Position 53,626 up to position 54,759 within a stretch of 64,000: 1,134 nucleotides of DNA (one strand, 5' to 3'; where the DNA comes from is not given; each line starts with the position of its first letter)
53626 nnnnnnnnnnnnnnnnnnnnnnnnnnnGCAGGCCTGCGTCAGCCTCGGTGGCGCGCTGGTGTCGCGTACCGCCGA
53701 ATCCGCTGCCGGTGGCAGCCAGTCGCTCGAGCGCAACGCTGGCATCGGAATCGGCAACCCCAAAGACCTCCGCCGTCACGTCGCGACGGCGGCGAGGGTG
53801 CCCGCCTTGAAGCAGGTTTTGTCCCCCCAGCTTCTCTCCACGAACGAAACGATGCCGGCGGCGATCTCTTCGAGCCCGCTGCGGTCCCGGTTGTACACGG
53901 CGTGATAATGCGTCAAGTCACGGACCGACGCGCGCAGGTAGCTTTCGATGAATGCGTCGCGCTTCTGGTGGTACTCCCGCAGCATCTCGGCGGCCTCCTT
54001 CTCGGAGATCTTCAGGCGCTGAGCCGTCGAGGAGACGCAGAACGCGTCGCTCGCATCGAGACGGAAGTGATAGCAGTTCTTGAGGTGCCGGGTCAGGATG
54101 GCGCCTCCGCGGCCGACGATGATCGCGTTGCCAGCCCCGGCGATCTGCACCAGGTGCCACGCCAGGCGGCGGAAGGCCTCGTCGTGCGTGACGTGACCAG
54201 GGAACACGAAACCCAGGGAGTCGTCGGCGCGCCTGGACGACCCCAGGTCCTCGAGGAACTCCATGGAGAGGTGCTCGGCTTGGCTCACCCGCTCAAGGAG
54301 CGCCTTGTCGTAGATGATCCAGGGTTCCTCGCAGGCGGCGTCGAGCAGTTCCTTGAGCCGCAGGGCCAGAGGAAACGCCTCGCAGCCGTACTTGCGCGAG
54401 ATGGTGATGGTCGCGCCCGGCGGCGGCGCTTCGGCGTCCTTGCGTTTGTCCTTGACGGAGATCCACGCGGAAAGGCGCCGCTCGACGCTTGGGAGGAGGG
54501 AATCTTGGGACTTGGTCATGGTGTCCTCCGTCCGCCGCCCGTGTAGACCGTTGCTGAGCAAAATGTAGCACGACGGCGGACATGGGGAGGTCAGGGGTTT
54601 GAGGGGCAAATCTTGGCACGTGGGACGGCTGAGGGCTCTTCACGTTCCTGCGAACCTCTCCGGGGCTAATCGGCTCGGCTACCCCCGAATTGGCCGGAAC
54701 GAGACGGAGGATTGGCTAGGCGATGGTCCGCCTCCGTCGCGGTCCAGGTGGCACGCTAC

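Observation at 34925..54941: Three same-orientation copies of the tRNA-Leu(GAG) 3' region: relic att sites of stacked islands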

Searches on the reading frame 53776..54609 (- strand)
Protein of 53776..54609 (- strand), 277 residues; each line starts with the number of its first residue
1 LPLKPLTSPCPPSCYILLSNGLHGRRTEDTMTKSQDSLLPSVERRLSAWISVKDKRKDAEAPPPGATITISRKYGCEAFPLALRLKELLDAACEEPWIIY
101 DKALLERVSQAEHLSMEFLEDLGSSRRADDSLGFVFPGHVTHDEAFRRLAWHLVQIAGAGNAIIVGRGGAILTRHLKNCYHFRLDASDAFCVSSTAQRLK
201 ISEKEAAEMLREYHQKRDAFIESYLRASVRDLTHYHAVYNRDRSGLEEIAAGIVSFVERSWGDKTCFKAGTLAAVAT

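Call 11: search_protein_families(library=pfam, proteins=[window:53776-54609:-], max_evalue=0.01)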
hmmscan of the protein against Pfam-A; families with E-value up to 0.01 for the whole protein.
window:53776-54609:- (277 aa): 2 families
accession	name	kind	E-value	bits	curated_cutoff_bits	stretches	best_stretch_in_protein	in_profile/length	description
PF13189.12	Cytidylate_kin2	-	7.4e-22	78.8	28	1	68-242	2-175/176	Cytidylate kinase-like family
PF12668.12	DUF3791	-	0.0054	17.1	25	0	190-214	5-29/60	Protein of unknown function (DUF3791)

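Call 47: find_homologous_proteins(query=window:53779-54519:-, max_evalue=1e-10)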
Query seq(247 aa) (247 aa): 308 proteins with E <= 1e-10 among 2527 candidates; the best 120 are listed.
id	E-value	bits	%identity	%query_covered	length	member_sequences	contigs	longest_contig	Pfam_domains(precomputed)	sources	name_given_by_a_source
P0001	4.5e-161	552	100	100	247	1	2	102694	PF13189.13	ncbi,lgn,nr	ncbi:MAG: cytidylate kinase-like family protein [Acidobacteria bacterium]|nr:cytidylate kinase-like 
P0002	1.3e-141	488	89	98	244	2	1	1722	PF13189.13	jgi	jgi:hypothetical protein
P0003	1.4e-141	488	90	100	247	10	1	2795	PF13189.13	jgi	-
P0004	2.5e-137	474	88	99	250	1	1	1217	PF13189.13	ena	-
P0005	6.9e-137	473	87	99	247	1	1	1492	PF13189.13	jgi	jgi:hypothetical protein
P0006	2.1e-136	471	86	100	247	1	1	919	PF13189.13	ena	-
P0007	1.0e-134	465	87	100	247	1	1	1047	PF13189.13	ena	-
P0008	2.2e-133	461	85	100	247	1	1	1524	PF13189.13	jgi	-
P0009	2.8e-129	448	83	96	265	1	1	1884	PF13189.13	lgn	-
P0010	3.3e-129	447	83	100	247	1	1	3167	PF13189.13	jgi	jgi:hypothetical protein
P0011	4.9e-129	447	82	100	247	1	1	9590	PF13189.13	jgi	jgi:hypothetical protein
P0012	7.3e-129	446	81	100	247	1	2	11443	PF13189.13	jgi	jgi:hypothetical protein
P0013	9.8e-129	446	81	100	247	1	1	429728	PF13189.13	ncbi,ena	-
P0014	4.2e-126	437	80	100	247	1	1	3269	PF13189.13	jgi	jgi:hypothetical protein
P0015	1.5e-125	435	85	95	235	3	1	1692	PF13189.13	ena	-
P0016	3.9e-125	434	83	95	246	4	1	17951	PF13189.13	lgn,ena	-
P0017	4.0e-125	434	79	98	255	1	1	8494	PF13189.13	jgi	jgi:hypothetical protein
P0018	6.4e-125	433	81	100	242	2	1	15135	PF13189.13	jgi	-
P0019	1.1e-122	426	79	100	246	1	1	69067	PF13189.13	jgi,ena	-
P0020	9.1e-120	417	78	100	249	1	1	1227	PF13189.13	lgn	-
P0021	7.3e-119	414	89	85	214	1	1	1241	PF13189.13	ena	-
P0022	1.6e-111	390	75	97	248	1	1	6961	PF13189.13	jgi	jgi:hypothetical protein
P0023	9.2e-100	351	84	80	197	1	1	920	PF13189.13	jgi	-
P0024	2.3e-99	350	68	93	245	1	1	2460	PF13189.13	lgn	-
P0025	7.6e-98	345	65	99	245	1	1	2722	PF13189.13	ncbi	-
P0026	1.4e-97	344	67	98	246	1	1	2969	PF13189.13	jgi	jgi:hypothetical protein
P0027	9.2e-96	338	65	98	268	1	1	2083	PF13189.13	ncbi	-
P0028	1.3e-95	337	62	99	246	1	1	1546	PF13189.13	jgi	jgi:hypothetical protein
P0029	5.5e-95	335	63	99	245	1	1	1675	PF13189.13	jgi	jgi:hypothetical protein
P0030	6.0e-95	335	65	99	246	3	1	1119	PF13189.13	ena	-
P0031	1.4e-93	331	64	100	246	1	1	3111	PF13189.13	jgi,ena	-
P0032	5.3e-93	329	63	97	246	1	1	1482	PF13189.13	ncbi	-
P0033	2.4e-91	323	61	98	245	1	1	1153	PF13189.13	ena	-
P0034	4.6e-89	316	64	99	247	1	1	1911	PF13189.13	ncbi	-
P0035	4.1e-88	313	59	100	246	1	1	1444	PF13189.13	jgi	jgi:hypothetical protein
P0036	1.7e-86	308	61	98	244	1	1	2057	PF13189.13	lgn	-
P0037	3.7e-79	284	58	98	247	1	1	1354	PF13189.13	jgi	jgi:cytidylate kinase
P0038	5.1e-78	280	57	98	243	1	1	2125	PF13189.13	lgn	-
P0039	4.0e-77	277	55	100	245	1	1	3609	PF13189.13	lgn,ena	-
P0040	5.7e-77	276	55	98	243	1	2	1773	PF13189.13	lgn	-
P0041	8.6e-77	276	57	99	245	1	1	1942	PF13189.13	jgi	jgi:cytidylate kinase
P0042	1.5e-75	272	56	96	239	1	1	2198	PF13189.13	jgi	jgi:cytidylate kinase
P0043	1.7e-75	272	53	97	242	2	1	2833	PF13189.13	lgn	-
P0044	2.3e-74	268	53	98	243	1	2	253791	PF13189.13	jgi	jgi:cytidylate kinase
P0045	2.9e-74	268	54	96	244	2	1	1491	PF13189.13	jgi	jgi:hypothetical protein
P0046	3.8e-74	267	56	95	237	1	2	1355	PF13189.13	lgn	-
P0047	4.1e-74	267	56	96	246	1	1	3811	PF13189.13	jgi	jgi:hypothetical protein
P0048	4.7e-74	267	55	96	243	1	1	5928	PF13189.13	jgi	jgi:hypothetical protein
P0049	4.8e-74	267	55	97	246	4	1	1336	PF13189.13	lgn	-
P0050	6.7e-74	266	57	96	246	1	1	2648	PF13189.13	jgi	jgi:hypothetical protein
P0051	1.8e-73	265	53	99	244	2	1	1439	PF13189.13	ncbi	-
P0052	6.0e-73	263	57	93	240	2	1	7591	PF13189.13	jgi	jgi:cytidylate kinase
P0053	8.5e-73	263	54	98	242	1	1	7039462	PF13189.13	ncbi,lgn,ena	-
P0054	1.1e-72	262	55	96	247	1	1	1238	PF13189.13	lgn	-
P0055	1.5e-72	262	55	96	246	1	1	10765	PF13189.13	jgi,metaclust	jgi:cytidylate kinase|metaclust:\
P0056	1.7e-72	262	52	97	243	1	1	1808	PF13189.13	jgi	-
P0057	2.2e-72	261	53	100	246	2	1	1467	PF13189.13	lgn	-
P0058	5.0e-72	260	51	98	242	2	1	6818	PF13189.13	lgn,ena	-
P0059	1.3e-71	259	51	97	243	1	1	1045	PF13189.13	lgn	-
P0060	1.5e-71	259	55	96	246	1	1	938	PF13189.13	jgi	jgi:hypothetical protein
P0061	4.2e-71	257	53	100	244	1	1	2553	PF13189.13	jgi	jgi:cytidylate kinase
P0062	1.0e-68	249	53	94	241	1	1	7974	PF13189.13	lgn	-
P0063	2.4e-68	248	50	95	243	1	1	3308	PF13189.13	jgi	jgi:cytidylate kinase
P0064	2.5e-68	248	53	94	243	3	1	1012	PF13189.13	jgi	-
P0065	2.5e-68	248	51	94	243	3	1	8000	PF13189.13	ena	-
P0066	5.2e-68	247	50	97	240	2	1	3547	PF13189.13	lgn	-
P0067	5.6e-68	247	51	94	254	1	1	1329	PF13189.13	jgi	jgi:hypothetical protein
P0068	5.9e-68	247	52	94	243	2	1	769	PF13189.13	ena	-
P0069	1.8e-67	245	52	94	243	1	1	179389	PF13189.13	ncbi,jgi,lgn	ncbi:MAG TPA: cytidylate kinase-like family protein [Vicinamibacterales bacterium]|jgi:cytidylate ki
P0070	1.4e-66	242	49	94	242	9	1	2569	PF13189.13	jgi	jgi:cytidylate kinase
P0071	1.5e-66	242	50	94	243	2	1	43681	PF13189.13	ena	-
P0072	1.5e-66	242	46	97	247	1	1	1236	PF13189.13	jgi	jgi:cytidylate kinase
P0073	1.6e-66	242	48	99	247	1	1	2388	PF13189.13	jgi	jgi:cytidylate kinase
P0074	8.3e-66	240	48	94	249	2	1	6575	PF13189.13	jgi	jgi:cytidylate kinase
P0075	8.4e-66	240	52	94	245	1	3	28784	PF13189.13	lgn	-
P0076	1.1e-65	239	53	92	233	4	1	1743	PF13189.13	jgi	jgi:cytidylate kinase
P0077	1.2e-65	239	50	94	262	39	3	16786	PF13189.13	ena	-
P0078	1.4e-65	239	50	94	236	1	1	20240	PF13189.13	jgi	jgi:hypothetical protein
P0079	1.8e-65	239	53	92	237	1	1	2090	PF13189.13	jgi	jgi:cytidylate kinase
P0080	2.5e-65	238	51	95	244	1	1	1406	PF13189.13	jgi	jgi:cytidylate kinase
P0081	2.6e-65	238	49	95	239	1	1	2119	PF13189.13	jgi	jgi:cytidylate kinase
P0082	4.0e-65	238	52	92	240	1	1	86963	PF13189.13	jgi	jgi:cytidylate kinase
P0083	5.6e-65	237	49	96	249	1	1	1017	PF13189.13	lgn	-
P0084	6.8e-65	237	50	94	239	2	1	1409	PF13189.13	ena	-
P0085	8.6e-65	237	53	92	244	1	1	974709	PF13189.13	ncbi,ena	-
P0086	8.7e-65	237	53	92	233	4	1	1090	PF13189.13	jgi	-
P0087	1.0e-64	236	50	94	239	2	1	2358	PF13189.13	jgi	-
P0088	1.2e-64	236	49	94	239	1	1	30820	PF13189.13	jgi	jgi:cytidylate kinase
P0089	1.4e-64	236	52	92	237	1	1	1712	PF13189.13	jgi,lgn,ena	-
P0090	1.5e-64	236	48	94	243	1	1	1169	PF13189.13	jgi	jgi:cytidylate kinase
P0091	1.5e-64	236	49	94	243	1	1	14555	PF13189.13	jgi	jgi:cytidylate kinase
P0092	2.0e-64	235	51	95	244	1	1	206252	PF13189.13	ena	-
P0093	2.0e-64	235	50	95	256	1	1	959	PF13189.13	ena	-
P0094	2.2e-64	235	49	94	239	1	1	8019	PF13189.13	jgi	jgi:cytidylate kinase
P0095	2.4e-64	235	48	96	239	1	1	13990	PF13189.13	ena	-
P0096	2.9e-64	235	48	94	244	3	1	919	PF13189.13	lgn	-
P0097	5.4e-64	234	52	92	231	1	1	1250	PF13189.13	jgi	-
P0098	5.7e-64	234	50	94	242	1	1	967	PF13189.13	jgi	jgi:cytidylate kinase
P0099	7.1e-64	234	51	92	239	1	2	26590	PF13189.13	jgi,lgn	jgi:cytidylate kinase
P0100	7.7e-64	233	52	92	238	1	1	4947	PF13189.13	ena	-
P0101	1.0e-63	233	52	92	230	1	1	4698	PF13189.13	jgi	jgi:cytidylate kinase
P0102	1.5e-63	232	51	92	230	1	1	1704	PF13189.13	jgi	jgi:hypothetical protein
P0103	1.6e-63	232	49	94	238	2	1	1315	PF13189.13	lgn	-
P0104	3.2e-63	231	50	96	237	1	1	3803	PF13189.13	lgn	-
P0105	4.4e-63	231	47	96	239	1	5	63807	PF13189.13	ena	-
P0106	4.5e-63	231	49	96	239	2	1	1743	PF13189.13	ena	-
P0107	5.3e-63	231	51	91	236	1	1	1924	PF13189.13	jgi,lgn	jgi:cytidylate kinase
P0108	5.3e-63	231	50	92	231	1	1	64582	PF13189.13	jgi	jgi:cytidylate kinase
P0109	5.8e-63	231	52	92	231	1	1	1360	PF13189.13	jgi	jgi:cytidylate kinase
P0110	6.4e-63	230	49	98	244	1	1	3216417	PF13189.13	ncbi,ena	-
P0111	8.5e-63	230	48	94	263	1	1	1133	PF13189.13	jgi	jgi:cytidylate kinase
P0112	1.3e-62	229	47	94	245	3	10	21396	PF13189.13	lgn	-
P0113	4.0e-62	228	50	92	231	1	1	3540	PF13189.13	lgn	-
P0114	5.3e-62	227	51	92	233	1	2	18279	PF13189.13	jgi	jgi:cytidylate kinase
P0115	5.6e-62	227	50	92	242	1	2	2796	PF13189.13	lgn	-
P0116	6.6e-62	227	47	97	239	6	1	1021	PF13189.13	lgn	-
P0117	8.8e-62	227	52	92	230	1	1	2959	PF13189.13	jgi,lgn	jgi:hypothetical protein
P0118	8.9e-62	227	46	94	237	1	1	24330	PF13189.13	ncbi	-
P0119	1.7e-61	226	45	97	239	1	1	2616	PF13189.13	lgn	-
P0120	1.9e-61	226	49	91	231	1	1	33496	PF13189.13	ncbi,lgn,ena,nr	ncbi:MAG TPA: cytidylate kinase-like family protein [Candidatus Dormibacteraeota bacterium]|nr:cytid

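Call 48: find_encoding_contigs(protein=P0013, flank=10000, max_places=3)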
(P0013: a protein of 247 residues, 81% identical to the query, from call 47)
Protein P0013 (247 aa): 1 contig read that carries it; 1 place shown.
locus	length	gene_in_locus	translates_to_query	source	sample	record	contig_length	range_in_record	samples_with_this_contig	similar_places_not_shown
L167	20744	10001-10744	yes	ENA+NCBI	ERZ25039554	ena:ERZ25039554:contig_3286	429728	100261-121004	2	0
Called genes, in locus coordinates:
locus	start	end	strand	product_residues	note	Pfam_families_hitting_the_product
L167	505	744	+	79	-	PF13711:DUF4160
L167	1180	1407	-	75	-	-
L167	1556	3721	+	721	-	PF00069:Pkinase, PF07714:PK_Tyr_Ser-Thr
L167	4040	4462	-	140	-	PF01850:PIN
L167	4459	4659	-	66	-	PF09957:VapB_antitoxin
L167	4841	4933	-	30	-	-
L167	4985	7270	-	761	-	-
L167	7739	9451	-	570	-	PF00916:Sulfate_transp, PF01740:STAS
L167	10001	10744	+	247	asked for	PF13189:Cytidylate_kin2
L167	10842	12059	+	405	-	PF00962:A_deaminase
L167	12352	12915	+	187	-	-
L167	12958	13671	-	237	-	-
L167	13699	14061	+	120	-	-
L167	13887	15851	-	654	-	PF02129:Peptidase_S15, PF00326:Peptidase_S9 (faint), PF08530:PepX_C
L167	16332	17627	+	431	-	-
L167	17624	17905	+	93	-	-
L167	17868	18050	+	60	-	-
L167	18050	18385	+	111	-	-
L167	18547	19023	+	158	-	PF00037:Fer4 (faint), PF12797:Fer4_2 (faint), PF13237:Fer4_10 (faint), PF13484:Fer4_16 (faint), PF12838:Fer4_7 (weak), PF13247:Fer4_11, PF14697:Fer4_21 (weak), PF12838:Fer4_7 (weak), +4 more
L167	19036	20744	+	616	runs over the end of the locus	PF02730:AFOR_N, PF01314:AFOR_C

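Call 49: find_encoding_contigs(protein=P0019, flank=10000, max_places=3)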
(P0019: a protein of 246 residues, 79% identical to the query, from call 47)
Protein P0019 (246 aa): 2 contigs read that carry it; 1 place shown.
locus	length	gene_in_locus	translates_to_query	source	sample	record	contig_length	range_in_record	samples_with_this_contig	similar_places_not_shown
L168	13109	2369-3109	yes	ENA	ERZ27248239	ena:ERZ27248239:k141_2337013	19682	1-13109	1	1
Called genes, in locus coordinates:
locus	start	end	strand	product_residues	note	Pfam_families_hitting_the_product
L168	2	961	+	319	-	?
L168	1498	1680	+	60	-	-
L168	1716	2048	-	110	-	PF02036:SCP2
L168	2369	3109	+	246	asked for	PF13189:Cytidylate_kin2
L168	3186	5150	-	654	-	PF02129:Peptidase_S15, PF00326:Peptidase_S9 (weak), PF08530:PepX_C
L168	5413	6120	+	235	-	-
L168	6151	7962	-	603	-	PF17899:Peptidase_M61_N, PF05299:Peptidase_M61, PF13180:PDZ_2, PF17820:PDZ_6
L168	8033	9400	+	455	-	PF07690:MFS_1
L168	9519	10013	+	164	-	-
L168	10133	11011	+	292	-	PF00106:adh_short, PF08659:KR, PF13561:adh_short_C2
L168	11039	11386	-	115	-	PF01035:DNA_binding_1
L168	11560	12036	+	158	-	PF06480:FtsH_ext (weak), PF26262:DUF8066 (weak)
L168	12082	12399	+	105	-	-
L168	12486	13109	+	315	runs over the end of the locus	PF00149:Metallophos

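Call 50: find_encoding_contigs(protein=P0016, flank=10000, max_places=3)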
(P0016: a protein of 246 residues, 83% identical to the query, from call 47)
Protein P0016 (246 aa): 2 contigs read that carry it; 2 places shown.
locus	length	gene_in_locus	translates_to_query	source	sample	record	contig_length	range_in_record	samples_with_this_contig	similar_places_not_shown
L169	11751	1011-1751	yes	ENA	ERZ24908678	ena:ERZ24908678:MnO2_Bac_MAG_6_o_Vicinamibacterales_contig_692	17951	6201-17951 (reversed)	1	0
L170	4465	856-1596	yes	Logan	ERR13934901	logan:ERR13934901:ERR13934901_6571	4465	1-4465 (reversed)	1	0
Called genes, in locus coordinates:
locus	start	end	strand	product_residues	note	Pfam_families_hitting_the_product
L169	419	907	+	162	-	-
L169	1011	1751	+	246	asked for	PF13189:Cytidylate_kin2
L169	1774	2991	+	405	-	PF00962:A_deaminase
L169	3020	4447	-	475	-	PF04932:Wzy_C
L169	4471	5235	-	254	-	PF00106:adh_short, PF08659:KR, PF23441:SDR, PF13561:adh_short_C2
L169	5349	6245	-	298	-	PF01261:AP_endonuc_2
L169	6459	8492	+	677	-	PF06480:FtsH_ext, PF00004:AAA, PF17862:AAA_lid_3, PF01434:Peptidase_M41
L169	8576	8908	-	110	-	PF13384:HTH_23 (faint), PF12833:HTH_18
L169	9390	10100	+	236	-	PF13462:Thioredoxin_4, PF01323:DSBA (faint), PF13098:Thioredoxin_2 (faint)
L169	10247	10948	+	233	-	PF26745:SPM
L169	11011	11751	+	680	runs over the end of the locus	PF13620:CarboxypepD_reg (weak)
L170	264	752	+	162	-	-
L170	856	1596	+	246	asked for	PF13189:Cytidylate_kin2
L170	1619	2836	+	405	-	PF00962:A_deaminase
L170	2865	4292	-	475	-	PF04932:Wzy_C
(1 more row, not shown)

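Call 53: find_encoding_contigs(protein=P0012, flank=10000, max_places=3)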
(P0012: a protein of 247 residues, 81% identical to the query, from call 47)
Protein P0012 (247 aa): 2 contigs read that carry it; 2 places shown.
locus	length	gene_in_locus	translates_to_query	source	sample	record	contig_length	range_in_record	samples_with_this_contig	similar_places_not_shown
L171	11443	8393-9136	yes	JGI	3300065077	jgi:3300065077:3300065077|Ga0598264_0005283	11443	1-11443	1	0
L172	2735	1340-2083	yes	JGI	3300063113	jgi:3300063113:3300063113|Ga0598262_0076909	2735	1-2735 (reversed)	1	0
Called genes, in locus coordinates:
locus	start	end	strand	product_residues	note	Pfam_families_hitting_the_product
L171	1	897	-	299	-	?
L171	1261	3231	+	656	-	-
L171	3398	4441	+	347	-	PF00144:Beta-lactamase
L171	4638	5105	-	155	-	PF00583:Acetyltransf_1, PF13673:Acetyltransf_10, PF13420:Acetyltransf_4 (faint), PF13508:Acetyltransf_7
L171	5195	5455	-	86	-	PF01381:HTH_3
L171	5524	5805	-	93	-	PF05015:HigB-like_toxin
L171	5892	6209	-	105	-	-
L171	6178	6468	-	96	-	PF04365:BrnT_toxin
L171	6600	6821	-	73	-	-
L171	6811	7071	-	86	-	PF04365:BrnT_toxin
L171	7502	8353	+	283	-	PF13495:Phage_int_SAM_4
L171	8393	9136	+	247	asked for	PF13189:Cytidylate_kin2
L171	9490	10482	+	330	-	PF13776:DUF4172, PF02661:Fic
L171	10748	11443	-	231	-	?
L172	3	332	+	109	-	?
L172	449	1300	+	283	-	PF13495:Phage_int_SAM_4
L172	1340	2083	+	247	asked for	PF13189:Cytidylate_kin2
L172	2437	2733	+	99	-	?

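Call 54: find_encoding_contigs(protein=P0018, flank=10000, max_places=3)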
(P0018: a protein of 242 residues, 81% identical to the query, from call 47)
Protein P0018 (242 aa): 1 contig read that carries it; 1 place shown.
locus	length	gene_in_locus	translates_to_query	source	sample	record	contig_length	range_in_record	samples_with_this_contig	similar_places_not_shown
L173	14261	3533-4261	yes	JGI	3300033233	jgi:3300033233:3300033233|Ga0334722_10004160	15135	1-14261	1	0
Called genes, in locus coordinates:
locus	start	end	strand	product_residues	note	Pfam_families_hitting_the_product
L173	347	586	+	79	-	PF13711:DUF4160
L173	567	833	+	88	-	PF10387:DUF2442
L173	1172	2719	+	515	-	PF00069:Pkinase, PF07714:PK_Tyr_Ser-Thr, PF08348:PAS_6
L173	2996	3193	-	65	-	-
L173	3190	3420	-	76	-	-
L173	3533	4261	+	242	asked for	PF13189:Cytidylate_kin2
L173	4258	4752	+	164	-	-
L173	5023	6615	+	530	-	PF01019:G_glu_transpept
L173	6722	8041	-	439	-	PF01244:Peptidase_M19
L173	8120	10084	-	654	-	PF02129:Peptidase_S15, PF00326:Peptidase_S9 (weak), PF08530:PepX_C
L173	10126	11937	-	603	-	PF17899:Peptidase_M61_N, PF05299:Peptidase_M61, PF13180:PDZ_2, PF17820:PDZ_6 (weak)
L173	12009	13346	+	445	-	PF07690:MFS_1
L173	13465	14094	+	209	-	PF00440:TetR_N, PF17932:TetR_C_24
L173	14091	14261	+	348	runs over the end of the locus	?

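Call 55: find_encoding_contigs(protein=P0003, flank=10000, max_places=4)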
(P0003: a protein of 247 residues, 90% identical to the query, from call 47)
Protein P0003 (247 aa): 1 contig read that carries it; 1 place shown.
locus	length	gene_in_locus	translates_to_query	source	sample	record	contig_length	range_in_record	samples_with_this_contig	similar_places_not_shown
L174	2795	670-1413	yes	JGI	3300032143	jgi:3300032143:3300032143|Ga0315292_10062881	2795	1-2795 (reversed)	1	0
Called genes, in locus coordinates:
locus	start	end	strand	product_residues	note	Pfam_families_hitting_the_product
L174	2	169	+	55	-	?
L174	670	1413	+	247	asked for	PF13189:Cytidylate_kin2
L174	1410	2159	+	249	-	PF00440:TetR_N, PF17932:TetR_C_24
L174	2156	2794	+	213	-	?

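Call 56: find_encoding_contigs(protein=P0001, flank=10000, max_places=4)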
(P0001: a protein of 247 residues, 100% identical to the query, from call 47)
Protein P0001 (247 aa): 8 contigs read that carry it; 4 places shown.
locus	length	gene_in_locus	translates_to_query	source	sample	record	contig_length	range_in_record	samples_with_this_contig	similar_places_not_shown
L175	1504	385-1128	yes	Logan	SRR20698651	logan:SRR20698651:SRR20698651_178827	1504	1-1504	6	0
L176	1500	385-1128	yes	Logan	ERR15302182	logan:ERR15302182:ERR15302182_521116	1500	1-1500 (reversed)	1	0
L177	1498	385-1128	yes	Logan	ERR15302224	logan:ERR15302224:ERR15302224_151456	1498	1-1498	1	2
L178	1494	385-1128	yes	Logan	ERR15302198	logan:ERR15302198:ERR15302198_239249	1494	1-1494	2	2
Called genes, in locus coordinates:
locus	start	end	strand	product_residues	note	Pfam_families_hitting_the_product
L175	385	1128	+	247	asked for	PF13189:Cytidylate_kin2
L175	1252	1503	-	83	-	?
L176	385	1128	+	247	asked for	PF13189:Cytidylate_kin2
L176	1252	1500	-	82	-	?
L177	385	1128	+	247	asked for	PF13189:Cytidylate_kin2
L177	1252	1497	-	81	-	?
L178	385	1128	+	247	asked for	PF13189:Cytidylate_kin2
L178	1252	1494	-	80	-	?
